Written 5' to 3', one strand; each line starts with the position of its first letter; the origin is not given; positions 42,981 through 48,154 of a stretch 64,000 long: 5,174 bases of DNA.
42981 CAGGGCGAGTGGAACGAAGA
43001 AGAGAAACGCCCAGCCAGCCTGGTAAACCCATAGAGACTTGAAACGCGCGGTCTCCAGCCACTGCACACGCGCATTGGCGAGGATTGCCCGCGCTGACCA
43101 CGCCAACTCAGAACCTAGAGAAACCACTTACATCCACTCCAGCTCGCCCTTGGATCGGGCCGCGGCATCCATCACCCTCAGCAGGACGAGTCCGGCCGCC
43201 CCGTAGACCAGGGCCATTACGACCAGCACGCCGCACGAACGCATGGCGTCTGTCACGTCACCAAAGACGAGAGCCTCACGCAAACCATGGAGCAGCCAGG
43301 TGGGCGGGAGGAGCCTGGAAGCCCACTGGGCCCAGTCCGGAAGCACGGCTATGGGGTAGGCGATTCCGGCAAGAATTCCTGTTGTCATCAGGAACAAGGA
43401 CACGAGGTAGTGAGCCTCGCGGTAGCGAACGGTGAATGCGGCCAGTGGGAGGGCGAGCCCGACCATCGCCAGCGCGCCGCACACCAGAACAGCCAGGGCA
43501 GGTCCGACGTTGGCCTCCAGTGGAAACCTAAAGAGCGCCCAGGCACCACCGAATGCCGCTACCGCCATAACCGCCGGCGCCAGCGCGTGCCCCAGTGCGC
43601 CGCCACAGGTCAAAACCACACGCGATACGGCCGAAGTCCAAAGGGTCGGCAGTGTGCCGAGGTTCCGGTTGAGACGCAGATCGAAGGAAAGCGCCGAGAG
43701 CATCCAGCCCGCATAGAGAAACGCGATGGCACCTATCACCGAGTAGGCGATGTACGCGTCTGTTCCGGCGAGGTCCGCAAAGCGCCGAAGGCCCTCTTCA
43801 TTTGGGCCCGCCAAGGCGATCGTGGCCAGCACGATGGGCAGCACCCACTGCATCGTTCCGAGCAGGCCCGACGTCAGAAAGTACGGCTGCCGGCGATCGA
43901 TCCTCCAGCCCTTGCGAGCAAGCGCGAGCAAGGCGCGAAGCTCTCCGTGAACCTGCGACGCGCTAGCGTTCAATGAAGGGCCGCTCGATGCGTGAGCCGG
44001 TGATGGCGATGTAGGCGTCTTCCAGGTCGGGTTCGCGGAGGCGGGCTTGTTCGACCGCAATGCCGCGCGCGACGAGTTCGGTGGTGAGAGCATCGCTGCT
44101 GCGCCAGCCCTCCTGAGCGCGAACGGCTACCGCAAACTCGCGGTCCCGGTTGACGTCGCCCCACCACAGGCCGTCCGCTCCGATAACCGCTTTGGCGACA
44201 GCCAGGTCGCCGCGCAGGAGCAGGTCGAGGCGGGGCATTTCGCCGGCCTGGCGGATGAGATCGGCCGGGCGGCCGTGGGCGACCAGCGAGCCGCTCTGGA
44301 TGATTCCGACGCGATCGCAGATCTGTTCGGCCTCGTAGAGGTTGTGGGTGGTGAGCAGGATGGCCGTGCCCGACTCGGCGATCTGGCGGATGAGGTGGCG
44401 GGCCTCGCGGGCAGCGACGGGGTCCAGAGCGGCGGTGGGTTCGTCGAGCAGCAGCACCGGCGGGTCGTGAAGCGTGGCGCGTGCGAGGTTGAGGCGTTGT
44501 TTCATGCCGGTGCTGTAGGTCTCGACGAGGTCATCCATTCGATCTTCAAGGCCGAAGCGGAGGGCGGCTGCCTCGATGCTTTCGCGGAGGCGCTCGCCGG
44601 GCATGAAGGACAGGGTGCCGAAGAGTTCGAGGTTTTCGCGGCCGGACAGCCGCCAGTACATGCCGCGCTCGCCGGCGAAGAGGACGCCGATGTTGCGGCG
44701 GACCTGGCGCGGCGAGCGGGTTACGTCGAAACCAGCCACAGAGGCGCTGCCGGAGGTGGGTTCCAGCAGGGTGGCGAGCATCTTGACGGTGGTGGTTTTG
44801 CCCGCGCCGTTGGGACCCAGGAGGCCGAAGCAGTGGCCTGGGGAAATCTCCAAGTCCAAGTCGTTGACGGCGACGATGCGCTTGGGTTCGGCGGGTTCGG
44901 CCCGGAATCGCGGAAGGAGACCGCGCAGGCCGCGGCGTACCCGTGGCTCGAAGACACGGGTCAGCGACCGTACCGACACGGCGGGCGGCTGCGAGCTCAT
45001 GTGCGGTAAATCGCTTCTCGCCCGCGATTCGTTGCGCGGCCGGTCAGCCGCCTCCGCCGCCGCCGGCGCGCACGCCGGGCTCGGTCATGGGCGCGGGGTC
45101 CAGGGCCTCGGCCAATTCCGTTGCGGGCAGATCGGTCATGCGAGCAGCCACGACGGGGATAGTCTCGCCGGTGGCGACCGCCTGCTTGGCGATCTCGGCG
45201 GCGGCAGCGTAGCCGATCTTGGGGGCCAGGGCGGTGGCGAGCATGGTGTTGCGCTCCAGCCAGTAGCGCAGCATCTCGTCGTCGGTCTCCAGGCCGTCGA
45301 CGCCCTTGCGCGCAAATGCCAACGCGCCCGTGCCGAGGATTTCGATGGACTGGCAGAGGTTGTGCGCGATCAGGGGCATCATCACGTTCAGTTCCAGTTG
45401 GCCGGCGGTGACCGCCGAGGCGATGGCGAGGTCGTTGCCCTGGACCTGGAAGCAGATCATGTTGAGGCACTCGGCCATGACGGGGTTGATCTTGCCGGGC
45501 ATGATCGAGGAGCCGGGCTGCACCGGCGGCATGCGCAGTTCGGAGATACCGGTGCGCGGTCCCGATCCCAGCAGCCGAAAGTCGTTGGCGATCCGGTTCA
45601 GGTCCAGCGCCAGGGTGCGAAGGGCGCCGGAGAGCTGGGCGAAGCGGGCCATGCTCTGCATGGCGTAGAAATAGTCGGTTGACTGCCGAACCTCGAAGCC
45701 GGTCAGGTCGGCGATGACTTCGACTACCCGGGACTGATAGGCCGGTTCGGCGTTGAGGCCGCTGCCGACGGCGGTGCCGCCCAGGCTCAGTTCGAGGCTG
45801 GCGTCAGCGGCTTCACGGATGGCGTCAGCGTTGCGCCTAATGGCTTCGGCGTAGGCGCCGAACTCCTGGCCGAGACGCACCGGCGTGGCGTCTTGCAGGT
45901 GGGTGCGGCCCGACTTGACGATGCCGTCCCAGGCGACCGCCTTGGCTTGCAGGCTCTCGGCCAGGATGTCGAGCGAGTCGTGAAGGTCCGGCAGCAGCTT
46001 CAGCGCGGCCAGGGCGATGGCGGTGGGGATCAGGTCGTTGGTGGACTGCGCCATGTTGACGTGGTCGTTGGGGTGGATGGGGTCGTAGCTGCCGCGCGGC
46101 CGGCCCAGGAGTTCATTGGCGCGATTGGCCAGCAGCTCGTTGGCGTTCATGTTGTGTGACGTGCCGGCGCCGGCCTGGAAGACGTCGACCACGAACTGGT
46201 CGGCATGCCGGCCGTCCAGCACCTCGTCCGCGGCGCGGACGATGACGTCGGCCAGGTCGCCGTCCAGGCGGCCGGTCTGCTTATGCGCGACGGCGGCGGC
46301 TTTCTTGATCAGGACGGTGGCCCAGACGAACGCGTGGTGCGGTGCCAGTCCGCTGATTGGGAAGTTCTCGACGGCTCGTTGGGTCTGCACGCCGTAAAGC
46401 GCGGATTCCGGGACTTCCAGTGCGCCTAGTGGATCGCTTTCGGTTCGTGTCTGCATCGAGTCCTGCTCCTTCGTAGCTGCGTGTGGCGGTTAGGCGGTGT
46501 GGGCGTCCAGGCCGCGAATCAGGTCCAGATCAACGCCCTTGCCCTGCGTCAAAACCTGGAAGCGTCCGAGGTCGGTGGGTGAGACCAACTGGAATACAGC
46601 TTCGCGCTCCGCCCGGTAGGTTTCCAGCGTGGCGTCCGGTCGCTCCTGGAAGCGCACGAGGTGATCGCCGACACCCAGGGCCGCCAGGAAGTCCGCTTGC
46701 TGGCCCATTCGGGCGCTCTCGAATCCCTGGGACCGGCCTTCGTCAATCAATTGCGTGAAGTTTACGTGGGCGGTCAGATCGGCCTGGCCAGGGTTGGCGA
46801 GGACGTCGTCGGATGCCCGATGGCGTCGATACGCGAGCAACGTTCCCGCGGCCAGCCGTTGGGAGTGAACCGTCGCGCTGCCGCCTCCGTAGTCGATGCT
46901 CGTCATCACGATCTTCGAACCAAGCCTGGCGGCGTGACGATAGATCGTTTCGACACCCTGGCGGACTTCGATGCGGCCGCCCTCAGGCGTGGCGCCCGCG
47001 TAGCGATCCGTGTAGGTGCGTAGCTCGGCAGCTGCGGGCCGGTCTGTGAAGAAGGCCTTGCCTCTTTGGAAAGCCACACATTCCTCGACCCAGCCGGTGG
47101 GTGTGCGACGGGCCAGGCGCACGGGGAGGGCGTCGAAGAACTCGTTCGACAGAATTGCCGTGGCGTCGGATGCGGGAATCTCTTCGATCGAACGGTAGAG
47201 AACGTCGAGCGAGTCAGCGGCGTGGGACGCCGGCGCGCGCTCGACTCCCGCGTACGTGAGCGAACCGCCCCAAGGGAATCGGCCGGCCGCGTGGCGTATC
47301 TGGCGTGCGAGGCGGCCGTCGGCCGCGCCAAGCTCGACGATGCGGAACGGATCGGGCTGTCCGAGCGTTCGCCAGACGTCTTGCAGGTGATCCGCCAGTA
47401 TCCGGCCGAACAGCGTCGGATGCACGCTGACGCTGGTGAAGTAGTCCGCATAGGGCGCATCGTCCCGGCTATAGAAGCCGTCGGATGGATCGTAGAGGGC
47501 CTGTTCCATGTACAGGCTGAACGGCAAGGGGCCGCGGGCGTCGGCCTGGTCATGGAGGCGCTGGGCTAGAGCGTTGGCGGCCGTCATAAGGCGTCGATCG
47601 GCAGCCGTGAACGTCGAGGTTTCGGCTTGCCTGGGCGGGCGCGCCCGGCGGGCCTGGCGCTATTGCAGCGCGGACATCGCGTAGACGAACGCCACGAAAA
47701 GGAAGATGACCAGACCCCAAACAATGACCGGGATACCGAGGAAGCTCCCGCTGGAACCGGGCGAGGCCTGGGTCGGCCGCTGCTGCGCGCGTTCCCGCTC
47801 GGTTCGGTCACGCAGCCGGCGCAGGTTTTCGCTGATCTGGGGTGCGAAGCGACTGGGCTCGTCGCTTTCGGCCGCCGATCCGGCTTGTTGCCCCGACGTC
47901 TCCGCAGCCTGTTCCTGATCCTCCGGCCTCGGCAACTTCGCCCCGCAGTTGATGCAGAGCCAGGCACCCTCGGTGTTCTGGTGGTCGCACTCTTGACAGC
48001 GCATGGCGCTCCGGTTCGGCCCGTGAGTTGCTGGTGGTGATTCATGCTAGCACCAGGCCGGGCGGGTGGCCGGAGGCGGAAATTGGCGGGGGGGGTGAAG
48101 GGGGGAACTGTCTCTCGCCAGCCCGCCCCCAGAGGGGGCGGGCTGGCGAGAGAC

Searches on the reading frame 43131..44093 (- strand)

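Call 10: search_protein_families(library=pfam, proteins=[window:43131-44093:-], max_evalue=0.01)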
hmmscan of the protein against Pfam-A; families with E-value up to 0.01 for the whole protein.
window:43131-44093:- (321 aa): 3 families
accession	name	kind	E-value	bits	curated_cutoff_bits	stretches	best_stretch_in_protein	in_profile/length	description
PF01061.29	ABC2_membrane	-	8.7e-16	58.5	26.9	1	55-275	3-210/211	ABC-2 type transporter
PF12698.13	ABC2_membrane_3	-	4e-15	56.2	31.6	1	114-302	162-346/347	ABC-2 family transporter protein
PF12679.13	ABC2_membrane_2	-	0.00036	20.3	27.2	1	57-309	2-282/283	ABC-2 family transporter protein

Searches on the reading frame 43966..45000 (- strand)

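Call 10: search_protein_families(library=pfam, proteins=[window:43966-45000:-], max_evalue=0.01)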
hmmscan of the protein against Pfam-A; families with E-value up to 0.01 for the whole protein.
window:43966-45000:- (345 aa): 6 families
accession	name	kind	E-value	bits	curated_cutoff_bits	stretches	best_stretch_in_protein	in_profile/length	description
PF00005.33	ABC_tran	-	1.2e-29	104.1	25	1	45-190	1-137/137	ABC transporter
PF13304.12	AAA_21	-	1.2e-12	49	27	1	161-223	237-302/304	AAA domain, putative AbiEii toxin, Type IV TA system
PF13401.12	AAA_22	-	0.00068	20.4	27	1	60-205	10-109/130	AAA domain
PF00448.28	SRP54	-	0.0021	18.2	22.7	1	60-95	6-41/196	SRP54-type protein, GTPase domain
PF00004.35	AAA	-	0.0026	18.6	21.2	0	60-97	3-43/131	ATPase family associated with various cellular activities (AAA)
PF02463.25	SMC_N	-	0.0034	17.3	40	0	170-231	149-209/220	RecF/RecN/SMC N terminal domain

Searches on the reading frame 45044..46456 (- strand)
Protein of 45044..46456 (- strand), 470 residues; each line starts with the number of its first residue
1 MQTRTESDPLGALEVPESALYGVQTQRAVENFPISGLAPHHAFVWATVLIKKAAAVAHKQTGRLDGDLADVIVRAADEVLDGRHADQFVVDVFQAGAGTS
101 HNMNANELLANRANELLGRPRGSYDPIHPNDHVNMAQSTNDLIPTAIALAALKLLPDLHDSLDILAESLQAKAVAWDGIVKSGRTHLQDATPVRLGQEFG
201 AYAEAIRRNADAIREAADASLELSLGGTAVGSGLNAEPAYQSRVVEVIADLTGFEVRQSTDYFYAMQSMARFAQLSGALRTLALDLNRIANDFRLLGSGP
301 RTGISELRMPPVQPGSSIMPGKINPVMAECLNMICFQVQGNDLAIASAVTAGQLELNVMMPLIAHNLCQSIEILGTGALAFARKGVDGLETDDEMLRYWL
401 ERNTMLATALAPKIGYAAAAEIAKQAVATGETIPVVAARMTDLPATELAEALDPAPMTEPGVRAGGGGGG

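Call 10: search_protein_families(library=pfam, proteins=[window:45047-46456:-], max_evalue=0.01)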
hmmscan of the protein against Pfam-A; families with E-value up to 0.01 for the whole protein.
window:45047-46456:- (470 aa): 2 families
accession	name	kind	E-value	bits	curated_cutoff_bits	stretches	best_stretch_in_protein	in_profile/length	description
PF00206.25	Lyase_1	-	4.2e-87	292.9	27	1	11-340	1-312/312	Lyase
PF10415.14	FumaraseC_C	-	2.5e-15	57.1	32.5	1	406-459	1-54/54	Fumarase C C-terminus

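Call 13: find_encoding_contigs(protein=window:45044-46456:-, flank=10000, max_places=10)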
Protein window:45044-46456:- (470 aa): no gene with exactly this product is on record in the collection.

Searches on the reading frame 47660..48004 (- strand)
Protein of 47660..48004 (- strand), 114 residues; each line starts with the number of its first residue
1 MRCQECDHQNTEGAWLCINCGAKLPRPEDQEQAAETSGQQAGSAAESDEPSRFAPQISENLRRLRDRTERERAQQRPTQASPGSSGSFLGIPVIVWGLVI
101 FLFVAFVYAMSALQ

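Call 10: search_protein_families(library=pfam, proteins=[window:47663-48004:-], max_evalue=0.01)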
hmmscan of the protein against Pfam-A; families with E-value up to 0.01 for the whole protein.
window:47663-48004:- (114 aa): 4 families
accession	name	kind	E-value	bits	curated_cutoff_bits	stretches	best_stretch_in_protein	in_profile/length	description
PF13240.11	Zn_Ribbon_1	-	0.00024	21.2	25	1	3-24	2-23/23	zinc-ribbon domain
PF12773.13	DZR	-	0.00061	20.3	27.3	1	3-25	1-23/45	Double zinc ribbon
PF13248.11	Zn_ribbon_3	-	0.0022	17.8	27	1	2-24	4-26/26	zinc-ribbon domain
PF09850.14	DotU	-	0.0024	18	27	1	43-111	134-202/205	Type VI secretion system protein DotU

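Call 11: find_encoding_contigs(protein=window:47660-48004:-, flank=10000, max_places=10)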
Protein window:47660-48004:- (114 aa): no gene with exactly this product is on record in the collection.
